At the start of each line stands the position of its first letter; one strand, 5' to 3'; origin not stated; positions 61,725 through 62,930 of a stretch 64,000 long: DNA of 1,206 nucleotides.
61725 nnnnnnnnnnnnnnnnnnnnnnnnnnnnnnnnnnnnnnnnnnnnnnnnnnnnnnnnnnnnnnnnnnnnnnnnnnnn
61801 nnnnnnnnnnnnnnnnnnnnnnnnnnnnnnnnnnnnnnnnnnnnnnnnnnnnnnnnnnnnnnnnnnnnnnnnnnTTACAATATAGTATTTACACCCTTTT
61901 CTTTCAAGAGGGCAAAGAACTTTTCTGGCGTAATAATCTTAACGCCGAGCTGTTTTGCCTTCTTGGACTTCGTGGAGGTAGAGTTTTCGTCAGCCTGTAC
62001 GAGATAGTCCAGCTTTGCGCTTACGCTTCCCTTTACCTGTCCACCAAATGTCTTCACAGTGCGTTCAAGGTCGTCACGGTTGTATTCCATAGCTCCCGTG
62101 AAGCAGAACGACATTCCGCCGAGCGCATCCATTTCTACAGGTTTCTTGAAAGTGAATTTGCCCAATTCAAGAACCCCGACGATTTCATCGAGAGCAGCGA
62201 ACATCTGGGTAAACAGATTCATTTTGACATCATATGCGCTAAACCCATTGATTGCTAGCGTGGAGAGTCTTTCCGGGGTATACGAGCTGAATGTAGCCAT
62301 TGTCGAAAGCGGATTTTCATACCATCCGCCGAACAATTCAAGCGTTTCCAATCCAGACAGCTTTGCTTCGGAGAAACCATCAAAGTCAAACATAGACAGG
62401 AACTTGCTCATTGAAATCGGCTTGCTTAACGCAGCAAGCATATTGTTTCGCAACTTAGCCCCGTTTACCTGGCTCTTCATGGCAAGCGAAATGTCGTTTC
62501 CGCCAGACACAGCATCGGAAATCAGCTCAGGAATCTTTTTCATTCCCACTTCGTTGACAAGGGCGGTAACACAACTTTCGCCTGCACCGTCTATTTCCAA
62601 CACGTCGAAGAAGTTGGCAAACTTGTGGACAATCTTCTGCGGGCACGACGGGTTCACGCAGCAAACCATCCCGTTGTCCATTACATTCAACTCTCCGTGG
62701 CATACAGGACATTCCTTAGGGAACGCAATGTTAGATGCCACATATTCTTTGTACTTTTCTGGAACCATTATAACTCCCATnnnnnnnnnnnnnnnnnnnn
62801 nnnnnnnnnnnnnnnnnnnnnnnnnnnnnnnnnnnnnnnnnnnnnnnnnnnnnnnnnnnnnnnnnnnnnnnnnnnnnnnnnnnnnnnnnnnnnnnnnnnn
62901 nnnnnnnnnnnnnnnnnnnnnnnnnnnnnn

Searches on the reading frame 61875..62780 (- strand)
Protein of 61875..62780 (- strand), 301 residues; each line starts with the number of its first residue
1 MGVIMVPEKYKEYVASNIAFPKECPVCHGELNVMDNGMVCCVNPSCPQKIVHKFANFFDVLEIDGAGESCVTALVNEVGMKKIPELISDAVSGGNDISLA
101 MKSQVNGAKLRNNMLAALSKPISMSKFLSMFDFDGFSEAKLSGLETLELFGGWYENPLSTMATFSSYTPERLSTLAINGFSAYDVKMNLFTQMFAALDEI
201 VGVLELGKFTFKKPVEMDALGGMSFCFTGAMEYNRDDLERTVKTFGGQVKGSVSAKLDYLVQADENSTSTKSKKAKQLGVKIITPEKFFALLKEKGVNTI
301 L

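Call 17: search_protein_families(library=pfam, proteins=[window:61875-62780:-], max_evalue=0.001)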
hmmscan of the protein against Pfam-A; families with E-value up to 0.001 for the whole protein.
window:61875-62780:- (301 aa): 2 families
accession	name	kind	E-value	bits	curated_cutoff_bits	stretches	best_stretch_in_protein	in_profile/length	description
PF00533.33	BRCT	-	1e-12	48.5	21.3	1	220-291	6-77/78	BRCA1 C Terminus (BRCT) domain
PF12738.14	PTCB-BRCT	-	4.1e-07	30.3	22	1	223-286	1-62/63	twin BRCT domain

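Call 79: search_protein_families(library=phrogs, proteins=[window:61875-62780:-], max_evalue=0.0001)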
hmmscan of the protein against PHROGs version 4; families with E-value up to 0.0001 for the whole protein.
window:61875-62780:- (301 aa): 4 families
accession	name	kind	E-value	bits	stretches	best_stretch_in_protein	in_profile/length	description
phrog_3869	-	DNA, RNA and nucleotide metabolism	4.7e-36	125.5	1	15-294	386-655/656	NAD-dependent DNA ligase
phrog_3498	-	DNA, RNA and nucleotide metabolism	8.5e-24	85.7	2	219-292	177-253/256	NAD-dependent DNA ligase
phrog_2561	-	DNA, RNA and nucleotide metabolism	2.4e-14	54.9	1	221-293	90-161/167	DNA ligase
phrog_3989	-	unknown function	4.6e-07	30.4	1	219-262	206-250/296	-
